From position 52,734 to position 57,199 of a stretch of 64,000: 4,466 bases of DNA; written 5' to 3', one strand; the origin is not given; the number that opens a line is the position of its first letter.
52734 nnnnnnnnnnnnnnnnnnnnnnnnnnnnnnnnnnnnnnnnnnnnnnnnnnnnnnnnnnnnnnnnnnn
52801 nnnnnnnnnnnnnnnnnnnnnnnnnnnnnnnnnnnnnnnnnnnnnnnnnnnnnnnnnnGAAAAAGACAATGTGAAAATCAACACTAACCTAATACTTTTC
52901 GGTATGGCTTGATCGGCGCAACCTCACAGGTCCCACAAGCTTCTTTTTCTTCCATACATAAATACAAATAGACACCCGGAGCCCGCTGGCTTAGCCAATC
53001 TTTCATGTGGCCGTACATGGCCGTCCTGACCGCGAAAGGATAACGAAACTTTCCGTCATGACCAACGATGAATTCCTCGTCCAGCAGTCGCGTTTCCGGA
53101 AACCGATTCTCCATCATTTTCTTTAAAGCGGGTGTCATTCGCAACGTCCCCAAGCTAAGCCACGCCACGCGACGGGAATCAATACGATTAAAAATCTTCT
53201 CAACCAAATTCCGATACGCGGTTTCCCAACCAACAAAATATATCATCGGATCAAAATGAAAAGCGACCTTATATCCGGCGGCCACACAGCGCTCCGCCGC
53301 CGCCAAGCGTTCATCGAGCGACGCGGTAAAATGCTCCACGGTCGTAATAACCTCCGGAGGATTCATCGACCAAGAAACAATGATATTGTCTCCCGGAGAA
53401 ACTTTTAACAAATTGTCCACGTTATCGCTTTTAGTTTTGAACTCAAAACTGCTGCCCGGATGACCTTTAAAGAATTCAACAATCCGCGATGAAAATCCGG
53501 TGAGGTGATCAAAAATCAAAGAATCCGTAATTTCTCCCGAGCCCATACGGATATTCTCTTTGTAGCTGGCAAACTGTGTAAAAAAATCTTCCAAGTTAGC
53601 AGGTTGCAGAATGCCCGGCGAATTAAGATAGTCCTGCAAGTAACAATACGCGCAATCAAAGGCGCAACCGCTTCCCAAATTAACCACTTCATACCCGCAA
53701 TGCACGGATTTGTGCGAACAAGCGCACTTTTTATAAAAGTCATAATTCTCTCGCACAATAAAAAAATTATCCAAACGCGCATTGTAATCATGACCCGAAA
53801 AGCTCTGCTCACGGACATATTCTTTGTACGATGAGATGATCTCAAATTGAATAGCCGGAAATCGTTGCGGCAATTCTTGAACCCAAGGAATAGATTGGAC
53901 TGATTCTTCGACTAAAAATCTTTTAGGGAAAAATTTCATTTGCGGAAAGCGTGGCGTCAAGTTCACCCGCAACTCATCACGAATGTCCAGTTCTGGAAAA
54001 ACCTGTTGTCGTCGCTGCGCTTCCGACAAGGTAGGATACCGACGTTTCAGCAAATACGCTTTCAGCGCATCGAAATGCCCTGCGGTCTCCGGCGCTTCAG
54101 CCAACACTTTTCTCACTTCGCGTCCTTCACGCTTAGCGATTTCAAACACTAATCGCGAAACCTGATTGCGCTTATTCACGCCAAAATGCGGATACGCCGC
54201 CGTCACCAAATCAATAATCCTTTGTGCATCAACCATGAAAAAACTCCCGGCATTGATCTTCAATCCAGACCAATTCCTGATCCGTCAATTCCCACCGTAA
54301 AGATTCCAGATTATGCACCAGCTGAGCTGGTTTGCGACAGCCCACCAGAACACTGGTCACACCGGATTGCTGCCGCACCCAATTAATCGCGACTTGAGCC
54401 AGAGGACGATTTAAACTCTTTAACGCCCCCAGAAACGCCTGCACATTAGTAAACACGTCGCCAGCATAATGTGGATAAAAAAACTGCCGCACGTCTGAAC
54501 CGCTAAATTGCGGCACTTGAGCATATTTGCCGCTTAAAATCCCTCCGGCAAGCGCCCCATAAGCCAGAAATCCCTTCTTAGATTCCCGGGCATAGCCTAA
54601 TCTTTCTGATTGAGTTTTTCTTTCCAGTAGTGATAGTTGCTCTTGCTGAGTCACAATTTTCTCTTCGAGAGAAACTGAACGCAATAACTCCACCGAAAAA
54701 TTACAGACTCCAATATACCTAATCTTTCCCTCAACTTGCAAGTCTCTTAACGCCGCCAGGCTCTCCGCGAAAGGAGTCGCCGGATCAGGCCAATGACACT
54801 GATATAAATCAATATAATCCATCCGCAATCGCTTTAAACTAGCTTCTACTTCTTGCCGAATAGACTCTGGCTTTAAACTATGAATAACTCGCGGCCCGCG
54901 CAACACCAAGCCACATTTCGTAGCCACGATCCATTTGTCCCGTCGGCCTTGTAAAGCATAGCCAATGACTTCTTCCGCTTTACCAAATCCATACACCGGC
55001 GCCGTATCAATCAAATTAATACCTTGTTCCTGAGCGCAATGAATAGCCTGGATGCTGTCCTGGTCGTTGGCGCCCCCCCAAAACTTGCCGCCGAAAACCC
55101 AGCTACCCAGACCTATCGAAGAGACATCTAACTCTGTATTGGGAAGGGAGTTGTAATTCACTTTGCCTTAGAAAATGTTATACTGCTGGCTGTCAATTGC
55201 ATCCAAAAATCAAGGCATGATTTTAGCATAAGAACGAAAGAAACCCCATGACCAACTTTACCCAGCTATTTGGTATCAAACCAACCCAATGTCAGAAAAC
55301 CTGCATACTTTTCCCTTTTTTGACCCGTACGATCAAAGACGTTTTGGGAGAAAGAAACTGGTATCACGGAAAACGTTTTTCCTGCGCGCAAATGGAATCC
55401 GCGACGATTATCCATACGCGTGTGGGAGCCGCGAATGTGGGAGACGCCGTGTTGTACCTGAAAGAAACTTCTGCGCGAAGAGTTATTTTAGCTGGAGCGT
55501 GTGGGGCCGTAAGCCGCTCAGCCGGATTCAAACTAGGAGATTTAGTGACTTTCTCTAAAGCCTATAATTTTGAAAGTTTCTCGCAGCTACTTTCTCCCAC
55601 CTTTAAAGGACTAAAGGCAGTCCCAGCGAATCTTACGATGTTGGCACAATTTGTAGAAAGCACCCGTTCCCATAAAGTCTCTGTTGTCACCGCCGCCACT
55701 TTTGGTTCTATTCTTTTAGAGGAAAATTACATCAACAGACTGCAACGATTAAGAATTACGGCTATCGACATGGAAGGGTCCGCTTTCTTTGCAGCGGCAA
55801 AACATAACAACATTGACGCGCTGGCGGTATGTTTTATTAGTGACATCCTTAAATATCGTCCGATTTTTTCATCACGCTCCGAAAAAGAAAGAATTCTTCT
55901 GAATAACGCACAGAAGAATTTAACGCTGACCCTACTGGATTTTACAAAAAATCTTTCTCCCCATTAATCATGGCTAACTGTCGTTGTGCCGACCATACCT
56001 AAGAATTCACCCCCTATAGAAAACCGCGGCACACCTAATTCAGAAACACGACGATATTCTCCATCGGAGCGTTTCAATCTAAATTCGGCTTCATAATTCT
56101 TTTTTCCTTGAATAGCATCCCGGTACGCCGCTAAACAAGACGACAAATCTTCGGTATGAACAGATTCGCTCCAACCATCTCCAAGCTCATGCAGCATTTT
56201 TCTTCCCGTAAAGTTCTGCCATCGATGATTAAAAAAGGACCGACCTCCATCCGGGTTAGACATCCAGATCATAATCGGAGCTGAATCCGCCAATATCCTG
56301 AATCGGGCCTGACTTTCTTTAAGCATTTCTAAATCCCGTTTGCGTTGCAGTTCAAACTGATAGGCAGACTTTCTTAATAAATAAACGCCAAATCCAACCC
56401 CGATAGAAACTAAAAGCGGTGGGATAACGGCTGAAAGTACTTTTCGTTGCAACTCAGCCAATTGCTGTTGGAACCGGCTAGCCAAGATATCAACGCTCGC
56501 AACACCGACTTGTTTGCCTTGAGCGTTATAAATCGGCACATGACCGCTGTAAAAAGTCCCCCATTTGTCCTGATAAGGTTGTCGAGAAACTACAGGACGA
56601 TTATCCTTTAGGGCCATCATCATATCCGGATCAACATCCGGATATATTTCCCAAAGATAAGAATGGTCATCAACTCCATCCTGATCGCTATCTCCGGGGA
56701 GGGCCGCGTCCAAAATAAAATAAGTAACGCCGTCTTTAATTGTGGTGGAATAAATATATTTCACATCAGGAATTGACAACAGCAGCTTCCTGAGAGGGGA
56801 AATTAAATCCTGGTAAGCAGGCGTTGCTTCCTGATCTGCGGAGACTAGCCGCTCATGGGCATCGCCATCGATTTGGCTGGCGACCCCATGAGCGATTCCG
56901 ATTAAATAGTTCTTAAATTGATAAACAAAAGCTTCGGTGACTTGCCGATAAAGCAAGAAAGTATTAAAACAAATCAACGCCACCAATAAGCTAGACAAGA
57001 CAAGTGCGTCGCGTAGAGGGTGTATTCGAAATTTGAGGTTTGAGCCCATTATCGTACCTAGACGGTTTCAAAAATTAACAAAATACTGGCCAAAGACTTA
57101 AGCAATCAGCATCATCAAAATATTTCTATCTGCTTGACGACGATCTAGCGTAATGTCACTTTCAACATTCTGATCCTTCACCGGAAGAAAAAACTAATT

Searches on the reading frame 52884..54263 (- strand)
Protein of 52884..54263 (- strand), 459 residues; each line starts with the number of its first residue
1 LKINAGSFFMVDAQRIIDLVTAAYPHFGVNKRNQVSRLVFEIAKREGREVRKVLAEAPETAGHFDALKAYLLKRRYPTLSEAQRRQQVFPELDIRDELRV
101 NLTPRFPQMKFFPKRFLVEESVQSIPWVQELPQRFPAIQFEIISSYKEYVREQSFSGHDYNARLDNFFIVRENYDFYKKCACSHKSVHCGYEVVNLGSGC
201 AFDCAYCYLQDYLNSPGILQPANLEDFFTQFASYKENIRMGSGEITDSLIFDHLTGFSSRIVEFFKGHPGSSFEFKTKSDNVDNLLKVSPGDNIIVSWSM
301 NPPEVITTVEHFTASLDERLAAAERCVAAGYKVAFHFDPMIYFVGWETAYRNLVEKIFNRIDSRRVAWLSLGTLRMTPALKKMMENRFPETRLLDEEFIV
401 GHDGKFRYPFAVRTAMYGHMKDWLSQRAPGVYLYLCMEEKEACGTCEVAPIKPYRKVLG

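Call 26: search_protein_families(library=pfam, proteins=[window:52884-54263:-], max_evalue=0.00001)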
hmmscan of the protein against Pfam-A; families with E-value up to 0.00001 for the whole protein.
window:52884-54263:- (459 aa): 2 families
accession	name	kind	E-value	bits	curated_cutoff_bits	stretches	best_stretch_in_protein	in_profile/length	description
PF20903.3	SPL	-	4.2e-30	105.2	27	1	193-398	80-294/338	Spore photoproduct lyase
PF04055.27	Radical_SAM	-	1.4e-06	29.1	29.5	1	194-337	1-147/166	Radical SAM superfamily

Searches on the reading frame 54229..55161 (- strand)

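Call 26: search_protein_families(library=pfam, proteins=[window:54229-55161:-], max_evalue=0.00001)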
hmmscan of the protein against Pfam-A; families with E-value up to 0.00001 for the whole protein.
window:54229-55161:- (310 aa): 1 family
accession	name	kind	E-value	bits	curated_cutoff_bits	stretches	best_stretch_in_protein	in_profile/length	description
PF00248.27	Aldo_ket_red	-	1.9e-66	224.6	24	1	16-297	2-283/291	Aldo/keto reductase family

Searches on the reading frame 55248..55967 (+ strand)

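Call 71: search_protein_families(library=pfam, proteins=[window:55248-55967:+], max_evalue=0.001)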
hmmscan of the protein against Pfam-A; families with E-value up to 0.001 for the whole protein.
window:55248-55967:+ (239 aa): 1 family
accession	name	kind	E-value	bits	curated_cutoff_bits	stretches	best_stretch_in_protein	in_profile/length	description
PF01048.26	PNP_UDP_1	-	2.1e-20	73.6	25.1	1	39-201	29-200/233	Phosphorylase superfamily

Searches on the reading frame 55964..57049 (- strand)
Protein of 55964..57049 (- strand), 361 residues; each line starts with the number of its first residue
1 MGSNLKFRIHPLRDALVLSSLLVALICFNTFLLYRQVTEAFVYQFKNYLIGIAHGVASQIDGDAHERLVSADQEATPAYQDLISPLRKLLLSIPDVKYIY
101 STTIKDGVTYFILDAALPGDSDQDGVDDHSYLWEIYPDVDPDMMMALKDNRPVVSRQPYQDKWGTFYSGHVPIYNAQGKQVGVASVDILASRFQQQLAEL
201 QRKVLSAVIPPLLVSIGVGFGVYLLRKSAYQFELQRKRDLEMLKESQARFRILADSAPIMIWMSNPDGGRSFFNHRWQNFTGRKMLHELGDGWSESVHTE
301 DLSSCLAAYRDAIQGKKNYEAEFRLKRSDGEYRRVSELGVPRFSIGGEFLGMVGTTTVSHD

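Call 26: search_protein_families(library=pfam, proteins=[window:55964-57049:-], max_evalue=0.00001)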
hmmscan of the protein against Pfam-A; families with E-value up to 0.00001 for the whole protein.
window:55964-57049:- (361 aa): 2 families
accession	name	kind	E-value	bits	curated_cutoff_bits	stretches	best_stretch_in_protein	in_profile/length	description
PF08447.18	PAS_3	-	1.4e-11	44.9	25.6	1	272-355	3-88/89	PAS fold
PF00989.32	PAS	-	1.4e-06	28.7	22.6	1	249-355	2-109/113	PAS fold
